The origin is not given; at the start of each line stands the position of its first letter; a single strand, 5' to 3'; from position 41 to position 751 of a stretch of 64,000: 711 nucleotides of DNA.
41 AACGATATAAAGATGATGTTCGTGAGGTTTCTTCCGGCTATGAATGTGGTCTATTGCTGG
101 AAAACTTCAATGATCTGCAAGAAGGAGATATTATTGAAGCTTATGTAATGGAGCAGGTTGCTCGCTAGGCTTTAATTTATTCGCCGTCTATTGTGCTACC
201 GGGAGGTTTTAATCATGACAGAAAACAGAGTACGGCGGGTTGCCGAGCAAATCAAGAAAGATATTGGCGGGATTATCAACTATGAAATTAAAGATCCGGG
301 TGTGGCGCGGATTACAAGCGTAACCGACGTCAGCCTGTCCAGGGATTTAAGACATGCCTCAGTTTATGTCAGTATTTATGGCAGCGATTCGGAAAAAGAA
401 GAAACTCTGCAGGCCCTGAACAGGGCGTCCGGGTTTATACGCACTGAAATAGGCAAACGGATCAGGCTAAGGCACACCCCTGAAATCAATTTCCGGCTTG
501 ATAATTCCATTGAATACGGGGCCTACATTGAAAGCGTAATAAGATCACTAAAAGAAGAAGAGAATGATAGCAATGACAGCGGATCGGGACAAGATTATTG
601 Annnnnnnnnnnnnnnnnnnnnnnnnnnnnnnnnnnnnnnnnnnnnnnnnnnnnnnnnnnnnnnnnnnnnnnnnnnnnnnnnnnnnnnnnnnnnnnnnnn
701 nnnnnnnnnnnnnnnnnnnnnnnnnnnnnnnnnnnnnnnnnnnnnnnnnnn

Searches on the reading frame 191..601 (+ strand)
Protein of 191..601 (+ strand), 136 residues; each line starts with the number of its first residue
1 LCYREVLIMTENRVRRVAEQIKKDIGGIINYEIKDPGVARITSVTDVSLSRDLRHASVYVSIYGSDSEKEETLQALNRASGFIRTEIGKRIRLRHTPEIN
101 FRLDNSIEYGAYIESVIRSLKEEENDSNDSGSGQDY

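Call 77: search_protein_families(library=pfam, max_evalue=1e-8, proteins=[window:191-601:+])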
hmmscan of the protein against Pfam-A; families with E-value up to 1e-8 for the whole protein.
window:191-601:+ (136 aa): 1 family
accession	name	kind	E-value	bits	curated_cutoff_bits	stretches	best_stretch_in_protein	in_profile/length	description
PF02033.23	RBFA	-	2.2e-36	124.8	34.7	1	13-116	1-104/105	Ribosome-binding factor A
